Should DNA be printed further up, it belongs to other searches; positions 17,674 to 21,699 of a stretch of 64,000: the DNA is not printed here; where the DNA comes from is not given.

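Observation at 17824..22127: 1242-aa TPR/helical-repeat protein translationally coupled (GTGA) to a single-HKD PLD-family protein: candidate uncharacterized scaffold+nuclease module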

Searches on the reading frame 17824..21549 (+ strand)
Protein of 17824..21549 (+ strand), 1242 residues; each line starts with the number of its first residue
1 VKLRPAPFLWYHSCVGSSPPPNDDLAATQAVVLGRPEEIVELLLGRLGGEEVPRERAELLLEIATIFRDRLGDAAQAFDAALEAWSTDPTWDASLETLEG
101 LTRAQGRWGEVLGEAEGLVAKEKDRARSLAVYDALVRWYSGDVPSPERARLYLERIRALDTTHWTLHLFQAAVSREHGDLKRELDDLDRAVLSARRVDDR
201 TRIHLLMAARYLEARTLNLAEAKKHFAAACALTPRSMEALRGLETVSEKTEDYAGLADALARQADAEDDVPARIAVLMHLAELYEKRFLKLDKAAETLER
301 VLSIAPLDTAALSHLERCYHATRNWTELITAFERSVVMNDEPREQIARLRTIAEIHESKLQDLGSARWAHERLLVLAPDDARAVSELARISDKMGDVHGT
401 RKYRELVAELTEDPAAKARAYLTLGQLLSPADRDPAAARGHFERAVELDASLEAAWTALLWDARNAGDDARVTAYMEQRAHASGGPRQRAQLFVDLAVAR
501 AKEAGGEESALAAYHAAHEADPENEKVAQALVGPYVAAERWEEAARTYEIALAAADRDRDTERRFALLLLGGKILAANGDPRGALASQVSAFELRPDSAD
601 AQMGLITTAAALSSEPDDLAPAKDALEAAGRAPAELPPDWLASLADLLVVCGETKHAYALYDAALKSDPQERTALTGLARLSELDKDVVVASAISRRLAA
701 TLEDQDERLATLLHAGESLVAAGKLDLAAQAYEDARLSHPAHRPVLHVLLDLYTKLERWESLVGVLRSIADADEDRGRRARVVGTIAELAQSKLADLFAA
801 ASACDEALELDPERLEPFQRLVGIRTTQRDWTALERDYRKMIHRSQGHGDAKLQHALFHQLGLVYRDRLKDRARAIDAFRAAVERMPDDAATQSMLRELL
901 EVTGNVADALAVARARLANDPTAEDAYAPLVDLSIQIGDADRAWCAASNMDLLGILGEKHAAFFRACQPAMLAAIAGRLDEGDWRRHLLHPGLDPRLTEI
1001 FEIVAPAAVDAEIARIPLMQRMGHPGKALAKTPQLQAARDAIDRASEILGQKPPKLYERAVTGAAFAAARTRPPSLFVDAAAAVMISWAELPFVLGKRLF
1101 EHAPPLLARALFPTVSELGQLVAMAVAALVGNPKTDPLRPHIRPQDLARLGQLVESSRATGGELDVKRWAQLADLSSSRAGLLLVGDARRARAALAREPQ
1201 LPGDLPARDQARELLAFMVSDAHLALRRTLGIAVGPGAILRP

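Call 7: search_protein_families(library=pfam, proteins=[window:17824-21549:+], max_evalue=0.1)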
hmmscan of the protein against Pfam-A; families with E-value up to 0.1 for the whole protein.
window:17824-21549:+ (1242 aa): 8 families
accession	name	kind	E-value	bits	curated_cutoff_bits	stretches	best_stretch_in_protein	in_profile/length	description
PF13176.12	TPR_7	-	3.6e-10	39.6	27.9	2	311-343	1-35/36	Tetratricopeptide repeat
PF14559.12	TPR_19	-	2.4e-07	31.4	25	2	508-558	8-58/68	Tetratricopeptide repeat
PF13428.12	TPR_14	-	8.2e-07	29.5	23.5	1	640-681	3-44/44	Tetratricopeptide repeat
PF13181.12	TPR_8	-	5.7e-06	26.5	25.7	0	858-888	4-33/34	Tetratricopeptide repeat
PF23914.1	TPR_CcmH_CycH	-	0.00024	21.4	42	0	572-629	57-113/158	Cytochrome c-type biogenesis protein H TPR domain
PF13371.12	TPR_9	-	0.00089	19.7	35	1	359-414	7-62/73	Tetratricopeptide repeat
PF13174.12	TPR_6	-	0.029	15.4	26.3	0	860-888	5-32/33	Tetratricopeptide repeat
PF08824.15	Serine_rich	-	0.084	13.3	26.9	0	153-201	97-139/157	Serine rich protein interaction domain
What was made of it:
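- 18481..20604 (+): TPR/helical-repeat array (aa ~220-927). Pfam TPR_7, TPR_19, TPR_14 and TPR_8 pass their cut-offs (call 7).
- On TPR repeat proteins: TPR_7, TPR_19, TPR_14 and TPR_8 are above their cut-offs (call 7).
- Checked: TPR content: Pfam TPR families pass their cut-offs between aa ~310 and 890 (call 7).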

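Call 8: search_protein_families(library=padloc, proteins=[window:17824-21549:+], max_evalue=0.1)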
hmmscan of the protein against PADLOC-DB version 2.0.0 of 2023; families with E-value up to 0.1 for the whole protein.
window:17824-21549:+ (1242 aa): 0 families

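Call 9: search_protein_families(library=ncbifam, proteins=[window:17824-21549:+], max_evalue=0.1)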
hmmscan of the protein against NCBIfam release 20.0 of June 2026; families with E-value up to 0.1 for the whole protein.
window:17824-21549:+ (1242 aa): 11 families
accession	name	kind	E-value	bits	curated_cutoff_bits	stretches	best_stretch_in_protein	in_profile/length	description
TIGR02917.1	PEP_TPR_lipo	equivalog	9.8e-23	80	312.2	4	617-938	479-784/899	XrtA/PEP-CTERM system TPR-repeat protein PrsT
NF040959.1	MamA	equivalog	1e-12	47.9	200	2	706-822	68-180/204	magnetosome protein MamA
NF008757.0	PRK11788.1-5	equivalog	2.6e-12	46.6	363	2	705-933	103-324/388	lipopolysaccharide assembly protein LapB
NF052312.1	T9SS_PorW_SprE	equivalog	2e-11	43.3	250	1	384-560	182-363/716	type IX secretion system periplasmic lipoprotein PorW/SprE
NF008756.0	PRK11788.1-4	equivalog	1.4e-07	30.9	474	2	682-959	83-348/389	lipopolysaccharide assembly protein LapB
TIGR02521.1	type_IV_pilW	equivalog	1.6e-05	24.6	154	0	641-710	138-207/234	type IV pilus biogenesis/stability protein PilW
NF040561.1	PrimPol_Msp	equivalog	8.5e-05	21.3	200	0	711-789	27-98/515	CRISPR-associated primase-polymerase type A1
NF033762.1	social_mot_Tgl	equivalog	0.00065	19.1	225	1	487-554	28-95/252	social motility TPR repeat lipoprotein Tgl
NF052415.1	T3SS_chap_SctY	equivalog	0.0054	17.2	70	2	639-733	7-101/106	type III secretion apparatus assembly chaperone SctY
NF033920.0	C39_PA2778_fam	equivalog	0.011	15.2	150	0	497-567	162-232/255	PA2778 family cysteine peptidase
TIGR04565.1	OMP_myx_plus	subfamily_domain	0.071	13.1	60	0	822-864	116-158/161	outer membrane beta-barrel domain-containing protein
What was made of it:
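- On STAND / Avs-type TPR sensors: No NTPase Pfam or NCBIfam hit (calls 7, 9).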

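Call 21: search_solved_structures(query=window:17824-21549:+, max_evalue=0.01)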
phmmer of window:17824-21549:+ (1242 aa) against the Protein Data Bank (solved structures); distinct sequences matched with E-value up to 0.01: 15.
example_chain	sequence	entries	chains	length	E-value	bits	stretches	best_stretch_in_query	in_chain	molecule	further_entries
9qhb_A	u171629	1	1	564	2e-11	46.1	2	222-562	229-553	Engineered tetratricopeptide repeat protein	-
9qhc_A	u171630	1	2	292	2.5e-06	29.2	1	224-476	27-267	Engineered tetratricopeptide repeat protein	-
8bu0_A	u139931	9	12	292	2.9e-06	29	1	290-559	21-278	Consensus tetratricopeptide repeat protein | Crystal structure of an 8-repeat consensus TPR superhelix with Zinc. | Monomer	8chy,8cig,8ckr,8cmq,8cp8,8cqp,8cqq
1w3b_A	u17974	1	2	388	6.3e-05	24.5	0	712-941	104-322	UDP-N-ACETYLGLUCOSAMINE--PEPTIDE N-ACETYLGLUCOSAMINYLTRANSFERASE 110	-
7yeh_B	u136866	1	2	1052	6.9e-05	24.4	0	715-941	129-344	UDP-N-acetylglucosamine--peptide N-acetylglucosaminyltransferase 110 kDa subunit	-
7yea_A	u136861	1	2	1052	7e-05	24.4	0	713-941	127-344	UDP-N-acetylglucosamine--peptide N-acetylglucosaminyltransferase 110 kDa subunit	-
7ntf_A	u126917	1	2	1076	7.6e-05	24.3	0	715-941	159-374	Isoform 1 of UDP-N-acetylglucosamine--peptide N-acetylglucosaminyltransferase 110 kDa subu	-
6eou_A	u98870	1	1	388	8e-05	24.2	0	713-941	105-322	UDP-N-acetylglucosamine--peptide N-acetylglucosaminyltransferase 110 kDa subunit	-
7obi_A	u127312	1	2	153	0.00023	22.7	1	279-413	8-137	CTPR-rv4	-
6b85_J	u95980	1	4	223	0.00045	21.7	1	359-450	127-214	TMHC4_R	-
8cus_A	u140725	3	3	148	0.0018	19.7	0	359-449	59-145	I432-1(NaCl) Chain A | I432-1(Imd) Chain A | I432-1-X3 Chain A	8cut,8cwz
9gzg_A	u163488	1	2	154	0.0018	19.7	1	280-523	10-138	Engineered CTPR protein with glutamic acids for conductivity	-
8far_A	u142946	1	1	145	0.0029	19.1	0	359-450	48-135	I432-1-CC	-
8fwd_1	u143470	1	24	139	0.0041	18.5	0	363-407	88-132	O43-rpxdoc-EK1_B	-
8ump_A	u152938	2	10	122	0.0081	17.6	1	505-606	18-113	T33-ml35-redesigned-TPR-domain-fold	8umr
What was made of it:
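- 18481..20604 (+): PDB sequence matches to consensus TPR proteins and the OGT TPR domain span aa 222-941 (call 21).
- On TPR repeat proteins: There are PDB matches to consensus TPR and OGT TPR (call 21).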

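Call 22: find_homologous_proteins(query=window:17824-21549:+)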
Query window:17824-21549:+ (1242 aa): 309 proteins with E <= 0.001 among 8000 candidates; the best 120 are listed.
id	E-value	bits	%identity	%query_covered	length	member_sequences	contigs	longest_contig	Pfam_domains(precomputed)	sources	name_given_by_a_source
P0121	0.0e+0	2638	100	99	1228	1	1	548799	PF14559.13,PF13176.13,PF13428.13,PF13181.13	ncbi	-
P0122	0.0e+0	2111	81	97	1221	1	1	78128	PF14559.13,PF13431.13,PF13176.13,PF13428.13,PF13181.13,PF07719.24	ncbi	-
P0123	0.0e+0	2090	80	99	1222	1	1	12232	PF14559.13,PF00515.35,PF13176.13,PF13428.13,PF13181.13,PF07719.24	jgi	jgi:tetratricopeptide (TPR) repeat protein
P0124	0.0e+0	2033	79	97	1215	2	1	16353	PF13176.13,PF13428.13,PF13181.13,PF07719.24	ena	-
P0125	0.0e+0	1159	51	98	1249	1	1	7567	PF14559.13,PF00515.35,PF13424.13,PF13181.13,PF07719.24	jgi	jgi:tetratricopeptide (TPR) repeat protein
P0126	2.7e-282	958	47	96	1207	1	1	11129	PF13431.13,PF23914.2,PF13414.13,PF13176.13,PF13428.13,PF25064.2,PF14559.13,PF00515.35,PF13429.13,PF13181.13,PF07719.24,PF13174.13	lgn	-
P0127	2.3e-281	955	45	97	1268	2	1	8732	PF14559.13,PF13431.13,PF13414.13,PF00515.35,PF13424.13,PF13176.13,PF13428.13,PF13181.13,PF25064.2,PF07719.24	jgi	jgi:tetratricopeptide (TPR) repeat protein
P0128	7.3e-280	950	46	98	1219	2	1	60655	PF14559.13,PF23914.2,PF13414.13,PF13428.13,PF13181.13,PF25064.2,PF07719.24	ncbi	-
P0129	1.3e-277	943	47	96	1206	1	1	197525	PF14559.13,PF23914.2,PF13176.13,PF13428.13,PF13181.13,PF25064.2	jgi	-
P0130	1.7e-277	942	45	96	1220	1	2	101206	PF13431.13,PF23914.2,PF13414.13,PF13176.13,PF13428.13,PF25064.2,PF14559.13,PF00515.35,PF13432.13,PF13429.13,PF13181.13,PF07719.24,PF13174.13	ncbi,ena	-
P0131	1.3e-276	939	45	96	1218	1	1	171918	PF14559.13,PF23914.2,PF13414.13,PF00515.35,PF13176.13,PF13428.13,PF13181.13,PF07719.24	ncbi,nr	ncbi:MAG: hypothetical protein JST00_27825 [Deltaproteobacteria bacterium]|nr:hypothetical protein [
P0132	1.8e-276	939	46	96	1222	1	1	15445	PF14559.13,PF13431.13,PF23914.2,PF13414.13,PF00515.35,PF13424.13,PF13428.13,PF13181.13,PF25064.2,PF07719.24,PF13174.13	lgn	-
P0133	2.4e-276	938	45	96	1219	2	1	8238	PF14559.13,PF23914.2,PF00515.35,PF13424.13,PF13176.13,PF13428.13,PF13429.13,PF13181.13,PF25064.2,PF07719.24,PF13174.13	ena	-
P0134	3.0e-275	935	45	96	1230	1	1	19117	PF14559.13,PF23914.2,PF00515.35,PF13428.13,PF13181.13,PF25064.2,PF07719.24,PF13174.13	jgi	jgi:tetratricopeptide (TPR) repeat protein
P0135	8.5e-275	933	45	96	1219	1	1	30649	PF14559.13,PF23914.2,PF13414.13,PF00515.35,PF13424.13,PF13428.13,PF13429.13,PF13181.13,PF25064.2,PF07719.24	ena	-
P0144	2.1e-269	915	44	98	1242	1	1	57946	PF14559.13,PF23914.2,PF13176.13,PF13428.13,PF13181.13,PF25064.2,PF07719.24,PF13174.13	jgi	jgi:tetratricopeptide (TPR) repeat protein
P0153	1.2e-240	820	43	95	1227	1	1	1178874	PF14559.13,PF13431.13,PF13414.13,PF00515.35,PF13176.13,PF13428.13,PF13181.13,PF25064.2,PF07719.24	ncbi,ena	-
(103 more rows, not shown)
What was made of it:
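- Checked: A database copy of the same protein (P0121, 100% identical) is called 14 codons later, at GTG 17866, giving 1228 aa (call 22).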

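Call 23: find_encoding_contigs(protein=P0125, flank=6000, max_places=1)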
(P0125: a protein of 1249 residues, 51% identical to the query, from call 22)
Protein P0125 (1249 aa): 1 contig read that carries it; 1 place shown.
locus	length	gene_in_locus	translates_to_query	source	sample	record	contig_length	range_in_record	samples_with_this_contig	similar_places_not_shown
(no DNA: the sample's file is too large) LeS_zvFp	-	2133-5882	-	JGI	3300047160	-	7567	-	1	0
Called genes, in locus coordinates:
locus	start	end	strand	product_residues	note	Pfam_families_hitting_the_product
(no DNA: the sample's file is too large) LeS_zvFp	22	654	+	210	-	PF14014:DUF4230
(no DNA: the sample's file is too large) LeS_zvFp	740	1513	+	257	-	PF00903:Glyoxalase, PF18029:Glyoxalase_6, PF00903:Glyoxalase, PF22677:Ble-like_N (weak)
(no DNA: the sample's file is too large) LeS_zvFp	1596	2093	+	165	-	-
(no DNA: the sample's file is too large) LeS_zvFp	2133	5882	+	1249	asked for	PF13424:TPR_12 (faint), PF00515:TPR_1 (faint), PF07719:TPR_2 (faint), PF13181:TPR_8 (faint), PF14559:TPR_19 (faint)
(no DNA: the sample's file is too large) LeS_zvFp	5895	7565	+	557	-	?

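Call 24: find_encoding_contigs(protein=P0129, flank=6000, max_places=1)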
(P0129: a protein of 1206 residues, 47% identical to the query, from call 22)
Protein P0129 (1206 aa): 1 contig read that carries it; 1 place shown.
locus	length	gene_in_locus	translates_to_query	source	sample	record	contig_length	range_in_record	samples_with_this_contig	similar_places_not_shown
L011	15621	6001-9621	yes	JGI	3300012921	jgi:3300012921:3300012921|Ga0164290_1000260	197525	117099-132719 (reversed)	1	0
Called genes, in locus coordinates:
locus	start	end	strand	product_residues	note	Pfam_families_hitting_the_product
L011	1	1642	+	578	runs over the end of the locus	PF14716:HHH_8, PF14520:HHH_5, PF14791:DNA_pol_B_thumb, PF02811:PHP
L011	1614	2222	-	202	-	PF01323:DSBA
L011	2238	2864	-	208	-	PF00440:TetR_N, PF13305:TetR_C_33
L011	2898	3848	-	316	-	PF00561:Abhydrolase_1, PF12146:Hydrolase_4, PF12697:Abhydrolase_6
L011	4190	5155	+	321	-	PF04972:BON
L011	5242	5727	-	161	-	-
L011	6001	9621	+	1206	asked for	PF13181:TPR_8 (faint), PF13428:TPR_14 (faint), PF23914:TPR_CcmH_CycH (faint), PF25064:ARM_TT21_5th (faint), PF13176:TPR_7 (faint), PF14559:TPR_19 (weak)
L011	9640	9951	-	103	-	-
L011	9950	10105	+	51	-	-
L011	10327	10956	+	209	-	PF04972:BON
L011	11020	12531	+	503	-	PF00924:MS_channel_2nd, PF21082:MS_channel_3rd (weak), PF00027:cNMP_binding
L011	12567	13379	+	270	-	PF01784:DUF34_NIF3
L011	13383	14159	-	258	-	PF14907:NTP_transf_5 (weak)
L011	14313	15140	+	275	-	PF00149:Metallophos, PF12850:Metallophos_2 (weak)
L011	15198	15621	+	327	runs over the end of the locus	PF00106:adh_short, PF08659:KR, PF13561:adh_short_C2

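Call 25: find_encoding_contigs(protein=P0153, flank=6000, max_places=1)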
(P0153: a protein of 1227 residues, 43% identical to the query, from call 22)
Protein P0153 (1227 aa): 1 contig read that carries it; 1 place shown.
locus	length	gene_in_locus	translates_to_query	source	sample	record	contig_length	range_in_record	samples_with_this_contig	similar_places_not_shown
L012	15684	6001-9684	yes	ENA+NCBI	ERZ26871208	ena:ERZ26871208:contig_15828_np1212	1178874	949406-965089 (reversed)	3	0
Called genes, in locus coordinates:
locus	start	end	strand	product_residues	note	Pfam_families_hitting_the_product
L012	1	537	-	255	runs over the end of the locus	PF00106:adh_short, PF01370:Epimerase, PF04321:RmlD_sub_bind (weak), PF13561:adh_short_C2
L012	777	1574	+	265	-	PF00106:adh_short, PF08659:KR, PF13561:adh_short_C2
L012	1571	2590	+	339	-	PF08240:ADH_N, PF00107:ADH_zinc_N, PF13602:ADH_zinc_N_2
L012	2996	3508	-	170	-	PF08327:AHSA1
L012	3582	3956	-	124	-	PF26061:DUF8021 (weak), PF12680:SnoaL_2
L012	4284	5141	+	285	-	-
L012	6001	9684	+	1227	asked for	PF13176:TPR_7 (faint), PF13414:TPR_11 (faint), PF13428:TPR_14 (faint), PF14559:TPR_19 (faint), PF25064:ARM_TT21_5th (faint), PF07719:TPR_2 (faint), PF13431:TPR_17 (faint), PF00515:TPR_1 (faint), +1 more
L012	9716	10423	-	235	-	-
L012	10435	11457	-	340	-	-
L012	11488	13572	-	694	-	PF00069:Pkinase, PF07714:PK_Tyr_Ser-Thr (weak)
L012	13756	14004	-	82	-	-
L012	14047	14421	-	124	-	-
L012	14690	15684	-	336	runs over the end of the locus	PF13650:Asp_protease_2 (faint)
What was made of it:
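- The TPR orthologues P0125, L011 and L012 have no PLD downstream (calls 23-25).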

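Call 54: find_encoding_contigs(protein=P0121, flank=1000, max_places=2)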
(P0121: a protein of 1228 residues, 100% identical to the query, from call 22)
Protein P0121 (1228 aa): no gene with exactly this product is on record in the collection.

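Call 55: find_encoding_contigs(protein=P0123, flank=6000, max_places=2)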
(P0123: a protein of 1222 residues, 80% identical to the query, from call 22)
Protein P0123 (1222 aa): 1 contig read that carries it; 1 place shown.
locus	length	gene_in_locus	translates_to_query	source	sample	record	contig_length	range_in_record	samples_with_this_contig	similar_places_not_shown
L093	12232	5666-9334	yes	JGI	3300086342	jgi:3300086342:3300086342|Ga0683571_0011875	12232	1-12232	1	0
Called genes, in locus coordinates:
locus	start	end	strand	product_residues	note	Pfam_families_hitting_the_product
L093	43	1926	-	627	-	PF00512:HisKA, PF02518:HATPase_c, PF00072:Response_reg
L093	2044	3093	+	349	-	PF06580:His_kinase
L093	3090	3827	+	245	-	PF00072:Response_reg, PF04397:LytTR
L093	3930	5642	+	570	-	PF13687:DUF4153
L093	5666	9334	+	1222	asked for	PF13181:TPR_8 (faint), PF13428:TPR_14 (faint), PF14559:TPR_19 (faint), PF07719:TPR_2 (faint), PF13176:TPR_7 (faint), PF00515:TPR_1 (faint)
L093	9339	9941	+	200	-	PF13091:PLDc_2, PF00614:PLDc (faint)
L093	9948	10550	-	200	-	-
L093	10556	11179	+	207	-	PF06080:DUF938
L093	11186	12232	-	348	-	?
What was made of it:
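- Checked: In relative L093 the TPR gene follows DUF4153 on the same strand, 23 nt away (call 55).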
